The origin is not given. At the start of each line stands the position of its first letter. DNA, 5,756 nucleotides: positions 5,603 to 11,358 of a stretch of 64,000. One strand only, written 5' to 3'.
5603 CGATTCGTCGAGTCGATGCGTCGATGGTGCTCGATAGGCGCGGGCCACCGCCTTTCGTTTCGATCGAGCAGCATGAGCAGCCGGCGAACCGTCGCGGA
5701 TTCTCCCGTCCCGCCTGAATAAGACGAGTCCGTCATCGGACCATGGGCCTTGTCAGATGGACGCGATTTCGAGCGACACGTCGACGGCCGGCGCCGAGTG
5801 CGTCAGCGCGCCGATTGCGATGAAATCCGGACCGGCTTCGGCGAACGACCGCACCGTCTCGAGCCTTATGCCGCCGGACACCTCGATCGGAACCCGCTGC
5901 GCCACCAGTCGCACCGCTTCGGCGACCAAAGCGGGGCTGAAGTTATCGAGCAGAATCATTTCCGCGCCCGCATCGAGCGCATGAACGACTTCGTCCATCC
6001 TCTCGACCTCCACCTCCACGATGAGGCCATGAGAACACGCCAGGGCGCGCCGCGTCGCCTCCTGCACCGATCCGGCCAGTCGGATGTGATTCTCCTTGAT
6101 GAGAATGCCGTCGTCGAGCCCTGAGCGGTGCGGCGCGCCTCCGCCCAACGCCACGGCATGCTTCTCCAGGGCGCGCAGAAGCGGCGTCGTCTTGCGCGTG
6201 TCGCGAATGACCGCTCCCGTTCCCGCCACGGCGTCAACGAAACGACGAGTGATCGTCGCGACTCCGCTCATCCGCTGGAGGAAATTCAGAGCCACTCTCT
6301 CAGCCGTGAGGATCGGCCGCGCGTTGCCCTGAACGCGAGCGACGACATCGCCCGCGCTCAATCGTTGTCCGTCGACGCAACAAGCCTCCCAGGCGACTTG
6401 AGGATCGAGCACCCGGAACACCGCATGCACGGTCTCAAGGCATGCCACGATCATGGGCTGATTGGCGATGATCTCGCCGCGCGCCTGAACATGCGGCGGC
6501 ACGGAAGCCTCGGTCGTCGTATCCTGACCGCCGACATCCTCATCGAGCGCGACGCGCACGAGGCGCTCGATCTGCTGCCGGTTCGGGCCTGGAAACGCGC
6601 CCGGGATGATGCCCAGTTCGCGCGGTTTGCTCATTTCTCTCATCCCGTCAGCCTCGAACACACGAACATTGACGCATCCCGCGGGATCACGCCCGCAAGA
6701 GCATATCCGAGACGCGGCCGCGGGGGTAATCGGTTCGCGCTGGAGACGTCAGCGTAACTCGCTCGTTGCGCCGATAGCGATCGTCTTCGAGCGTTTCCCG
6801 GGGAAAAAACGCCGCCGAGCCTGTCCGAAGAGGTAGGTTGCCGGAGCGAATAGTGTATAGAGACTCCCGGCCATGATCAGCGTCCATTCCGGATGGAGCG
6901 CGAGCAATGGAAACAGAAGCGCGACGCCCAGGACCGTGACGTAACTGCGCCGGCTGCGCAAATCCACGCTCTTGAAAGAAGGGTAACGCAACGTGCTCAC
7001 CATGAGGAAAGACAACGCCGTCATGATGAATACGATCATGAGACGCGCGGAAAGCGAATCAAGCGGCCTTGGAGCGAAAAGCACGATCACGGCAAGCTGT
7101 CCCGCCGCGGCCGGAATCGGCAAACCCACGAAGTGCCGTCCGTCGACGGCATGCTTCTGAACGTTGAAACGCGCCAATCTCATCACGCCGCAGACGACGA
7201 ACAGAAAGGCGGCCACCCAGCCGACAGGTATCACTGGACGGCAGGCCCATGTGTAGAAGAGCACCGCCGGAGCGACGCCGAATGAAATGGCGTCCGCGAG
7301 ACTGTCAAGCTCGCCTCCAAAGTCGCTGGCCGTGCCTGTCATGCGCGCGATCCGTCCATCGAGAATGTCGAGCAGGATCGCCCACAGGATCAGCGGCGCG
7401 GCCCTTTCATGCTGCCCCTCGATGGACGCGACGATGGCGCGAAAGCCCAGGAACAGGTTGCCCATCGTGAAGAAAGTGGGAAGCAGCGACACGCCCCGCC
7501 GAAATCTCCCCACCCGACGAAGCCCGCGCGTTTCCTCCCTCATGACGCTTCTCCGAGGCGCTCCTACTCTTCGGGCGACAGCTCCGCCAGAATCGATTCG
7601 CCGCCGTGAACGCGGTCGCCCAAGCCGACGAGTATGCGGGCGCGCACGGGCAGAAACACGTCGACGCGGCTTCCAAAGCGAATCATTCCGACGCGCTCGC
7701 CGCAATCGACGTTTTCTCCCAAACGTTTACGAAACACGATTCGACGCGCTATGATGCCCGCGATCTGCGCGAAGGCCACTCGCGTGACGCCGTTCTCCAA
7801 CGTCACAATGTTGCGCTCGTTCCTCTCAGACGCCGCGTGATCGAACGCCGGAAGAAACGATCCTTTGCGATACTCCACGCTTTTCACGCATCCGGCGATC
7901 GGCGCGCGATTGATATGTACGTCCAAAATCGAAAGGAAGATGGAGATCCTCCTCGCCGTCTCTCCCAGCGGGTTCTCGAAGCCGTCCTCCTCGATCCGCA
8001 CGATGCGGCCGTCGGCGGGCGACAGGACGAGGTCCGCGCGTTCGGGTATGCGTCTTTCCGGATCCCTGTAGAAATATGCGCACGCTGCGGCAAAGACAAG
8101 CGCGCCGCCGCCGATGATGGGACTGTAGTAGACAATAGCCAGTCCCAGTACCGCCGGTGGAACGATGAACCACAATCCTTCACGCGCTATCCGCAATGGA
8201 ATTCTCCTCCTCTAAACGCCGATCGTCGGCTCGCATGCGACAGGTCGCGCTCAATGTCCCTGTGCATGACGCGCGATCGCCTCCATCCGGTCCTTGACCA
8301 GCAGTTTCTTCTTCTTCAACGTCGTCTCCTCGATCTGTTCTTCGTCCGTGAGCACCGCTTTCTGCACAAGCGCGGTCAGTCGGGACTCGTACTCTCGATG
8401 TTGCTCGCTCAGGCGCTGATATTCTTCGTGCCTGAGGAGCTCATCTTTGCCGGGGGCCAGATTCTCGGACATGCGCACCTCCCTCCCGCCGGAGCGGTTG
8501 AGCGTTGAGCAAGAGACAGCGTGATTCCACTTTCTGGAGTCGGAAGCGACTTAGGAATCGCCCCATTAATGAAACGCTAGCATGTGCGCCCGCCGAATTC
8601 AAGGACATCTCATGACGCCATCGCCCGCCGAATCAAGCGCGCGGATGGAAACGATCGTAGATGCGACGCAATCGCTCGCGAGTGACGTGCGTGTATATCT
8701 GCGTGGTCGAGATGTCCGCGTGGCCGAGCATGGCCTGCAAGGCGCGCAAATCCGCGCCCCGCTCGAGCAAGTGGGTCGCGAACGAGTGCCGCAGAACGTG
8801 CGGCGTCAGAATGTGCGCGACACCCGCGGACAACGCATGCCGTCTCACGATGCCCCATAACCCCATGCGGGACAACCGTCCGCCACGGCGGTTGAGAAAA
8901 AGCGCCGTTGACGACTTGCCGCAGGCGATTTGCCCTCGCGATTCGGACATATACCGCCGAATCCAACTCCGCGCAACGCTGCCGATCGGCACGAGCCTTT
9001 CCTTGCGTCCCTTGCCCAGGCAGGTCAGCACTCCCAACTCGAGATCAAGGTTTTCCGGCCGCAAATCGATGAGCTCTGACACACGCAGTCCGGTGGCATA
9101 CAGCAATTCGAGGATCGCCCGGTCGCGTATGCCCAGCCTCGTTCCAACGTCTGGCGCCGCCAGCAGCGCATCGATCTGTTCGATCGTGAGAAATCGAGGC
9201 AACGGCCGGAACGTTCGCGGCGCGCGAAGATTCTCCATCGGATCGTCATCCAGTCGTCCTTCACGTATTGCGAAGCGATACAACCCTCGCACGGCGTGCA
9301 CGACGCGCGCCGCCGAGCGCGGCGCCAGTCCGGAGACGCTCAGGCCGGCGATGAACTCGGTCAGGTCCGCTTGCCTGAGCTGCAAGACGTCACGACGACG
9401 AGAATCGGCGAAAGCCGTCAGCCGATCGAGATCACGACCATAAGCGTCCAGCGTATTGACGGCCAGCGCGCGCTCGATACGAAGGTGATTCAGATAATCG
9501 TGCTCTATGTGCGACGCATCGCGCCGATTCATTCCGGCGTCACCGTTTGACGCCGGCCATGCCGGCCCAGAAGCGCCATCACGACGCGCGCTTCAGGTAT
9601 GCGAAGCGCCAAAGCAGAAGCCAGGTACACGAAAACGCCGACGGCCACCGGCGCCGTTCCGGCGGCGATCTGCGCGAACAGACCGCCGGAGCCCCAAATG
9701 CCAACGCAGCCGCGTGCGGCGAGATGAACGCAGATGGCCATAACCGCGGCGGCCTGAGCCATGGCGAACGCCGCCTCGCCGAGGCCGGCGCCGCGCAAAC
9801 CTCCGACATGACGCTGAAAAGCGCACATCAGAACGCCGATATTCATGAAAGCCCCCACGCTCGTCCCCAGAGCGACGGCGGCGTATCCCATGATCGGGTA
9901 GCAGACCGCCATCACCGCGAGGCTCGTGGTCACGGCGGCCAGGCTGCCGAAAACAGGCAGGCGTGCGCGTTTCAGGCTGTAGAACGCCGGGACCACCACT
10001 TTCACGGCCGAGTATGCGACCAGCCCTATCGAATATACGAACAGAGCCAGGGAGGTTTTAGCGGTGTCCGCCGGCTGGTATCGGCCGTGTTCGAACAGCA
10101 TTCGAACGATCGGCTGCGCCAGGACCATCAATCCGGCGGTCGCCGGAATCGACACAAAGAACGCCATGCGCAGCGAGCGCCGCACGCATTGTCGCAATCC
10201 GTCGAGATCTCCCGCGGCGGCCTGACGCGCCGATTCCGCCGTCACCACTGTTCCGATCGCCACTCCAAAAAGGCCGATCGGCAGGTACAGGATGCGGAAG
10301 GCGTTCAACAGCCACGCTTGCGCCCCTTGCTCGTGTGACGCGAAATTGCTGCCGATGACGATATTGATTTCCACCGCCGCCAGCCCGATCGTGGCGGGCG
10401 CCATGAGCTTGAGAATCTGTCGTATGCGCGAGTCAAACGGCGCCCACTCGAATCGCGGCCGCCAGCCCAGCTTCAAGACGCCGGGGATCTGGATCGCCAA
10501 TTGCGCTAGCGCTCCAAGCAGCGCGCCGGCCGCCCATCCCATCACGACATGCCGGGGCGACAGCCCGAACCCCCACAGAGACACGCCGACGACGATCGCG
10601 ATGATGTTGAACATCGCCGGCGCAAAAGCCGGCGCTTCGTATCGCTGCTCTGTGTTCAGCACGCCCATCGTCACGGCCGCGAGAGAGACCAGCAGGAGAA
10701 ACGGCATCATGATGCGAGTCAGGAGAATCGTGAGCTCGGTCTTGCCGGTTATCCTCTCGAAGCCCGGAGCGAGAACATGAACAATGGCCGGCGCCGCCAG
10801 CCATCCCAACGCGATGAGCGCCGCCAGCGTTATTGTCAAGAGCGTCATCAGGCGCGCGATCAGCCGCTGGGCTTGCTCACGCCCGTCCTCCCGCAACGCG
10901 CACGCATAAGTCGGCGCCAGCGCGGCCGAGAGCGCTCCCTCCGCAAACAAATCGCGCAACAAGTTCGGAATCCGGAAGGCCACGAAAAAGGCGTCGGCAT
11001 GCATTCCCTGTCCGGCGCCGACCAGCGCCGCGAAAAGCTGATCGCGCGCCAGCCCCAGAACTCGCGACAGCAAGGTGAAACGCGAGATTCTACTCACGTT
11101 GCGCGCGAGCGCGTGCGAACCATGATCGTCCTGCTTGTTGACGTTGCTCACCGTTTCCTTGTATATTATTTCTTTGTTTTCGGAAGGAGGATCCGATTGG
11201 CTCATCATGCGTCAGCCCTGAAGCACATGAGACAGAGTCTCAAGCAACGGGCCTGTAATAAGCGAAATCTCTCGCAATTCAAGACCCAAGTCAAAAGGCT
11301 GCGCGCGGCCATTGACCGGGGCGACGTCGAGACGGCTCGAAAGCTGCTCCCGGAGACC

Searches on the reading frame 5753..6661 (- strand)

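Call 37: search_protein_families(library=pfam, proteins=[window:5753-6661:-], max_evalue=0.00001)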
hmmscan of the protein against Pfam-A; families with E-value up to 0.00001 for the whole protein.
window:5753-6661:- (302 aa): 2 families
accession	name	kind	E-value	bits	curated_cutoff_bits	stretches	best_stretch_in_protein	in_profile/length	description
PF01729.25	QRPTase_C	-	3e-52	177.2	23.1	1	134-298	1-169/169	Quinolinate phosphoribosyl transferase, C-terminal domain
PF02749.22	QRPTase_N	-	8.9e-22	77.5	27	1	47-132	1-82/82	Quinolinate phosphoribosyl transferase, N-terminal domain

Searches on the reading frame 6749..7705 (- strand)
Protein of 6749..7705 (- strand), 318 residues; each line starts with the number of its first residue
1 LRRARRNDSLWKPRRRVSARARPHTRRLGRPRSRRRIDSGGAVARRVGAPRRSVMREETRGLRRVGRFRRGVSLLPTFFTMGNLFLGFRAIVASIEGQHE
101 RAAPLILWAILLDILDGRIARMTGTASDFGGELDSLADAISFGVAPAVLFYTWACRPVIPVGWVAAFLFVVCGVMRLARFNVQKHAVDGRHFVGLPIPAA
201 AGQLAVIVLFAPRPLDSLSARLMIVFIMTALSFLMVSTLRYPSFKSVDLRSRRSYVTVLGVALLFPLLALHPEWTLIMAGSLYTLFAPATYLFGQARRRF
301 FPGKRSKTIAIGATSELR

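Call 37: search_protein_families(library=pfam, proteins=[window:6749-7705:-], max_evalue=0.00001)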
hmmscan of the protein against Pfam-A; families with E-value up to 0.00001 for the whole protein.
window:6749-7705:- (318 aa): 1 family
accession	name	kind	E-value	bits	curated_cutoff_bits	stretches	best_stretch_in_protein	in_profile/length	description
PF01066.26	CDP-OH_P_transf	-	1.4e-22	81.2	22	1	74-227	2-143/152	CDP-alcohol phosphatidyltransferase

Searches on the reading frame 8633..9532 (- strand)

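Call 37: search_protein_families(library=pfam, proteins=[window:8633-9532:-], max_evalue=0.00001)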
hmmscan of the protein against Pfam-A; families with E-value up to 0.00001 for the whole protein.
window:8633-9532:- (299 aa): 2 families
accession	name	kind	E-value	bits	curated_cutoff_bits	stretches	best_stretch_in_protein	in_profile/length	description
PF00589.27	Phage_integrase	-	3.2e-49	167.5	27.1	1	114-286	2-171/172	Phage integrase family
PF02899.23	Phage_int_SAM_1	-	1.1e-18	67.7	22.3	1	12-92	3-83/83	Phage integrase, N-terminal SAM-like domain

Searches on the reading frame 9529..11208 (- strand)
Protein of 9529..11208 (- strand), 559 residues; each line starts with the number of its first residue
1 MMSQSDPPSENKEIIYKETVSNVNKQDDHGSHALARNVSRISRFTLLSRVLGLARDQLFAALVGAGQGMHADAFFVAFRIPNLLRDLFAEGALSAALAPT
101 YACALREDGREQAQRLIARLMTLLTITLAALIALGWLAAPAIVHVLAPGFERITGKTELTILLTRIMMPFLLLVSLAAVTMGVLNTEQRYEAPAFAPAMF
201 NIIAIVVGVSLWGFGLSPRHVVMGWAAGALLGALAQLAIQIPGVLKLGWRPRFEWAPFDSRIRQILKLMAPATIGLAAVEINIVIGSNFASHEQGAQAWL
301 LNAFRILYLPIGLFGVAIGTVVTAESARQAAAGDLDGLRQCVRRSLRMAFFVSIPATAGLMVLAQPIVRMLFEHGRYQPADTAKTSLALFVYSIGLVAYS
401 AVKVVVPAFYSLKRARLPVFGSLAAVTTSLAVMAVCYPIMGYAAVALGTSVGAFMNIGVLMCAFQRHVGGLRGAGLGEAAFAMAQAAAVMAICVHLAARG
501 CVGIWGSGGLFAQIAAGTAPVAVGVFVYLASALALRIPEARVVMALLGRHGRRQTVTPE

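Call 37: search_protein_families(library=pfam, proteins=[window:9529-11208:-], max_evalue=0.00001)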
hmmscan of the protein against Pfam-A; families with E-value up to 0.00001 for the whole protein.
window:9529-11208:- (559 aa): 2 families
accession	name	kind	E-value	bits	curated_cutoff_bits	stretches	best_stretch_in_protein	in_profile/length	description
PF03023.19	MurJ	-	9.1e-100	334.8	27.4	1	66-500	6-435/451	Lipid II flippase MurJ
PF13440.11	Polysacc_synt_3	-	4.2e-07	29.9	23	1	134-372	57-284/293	Polysaccharide biosynthesis protein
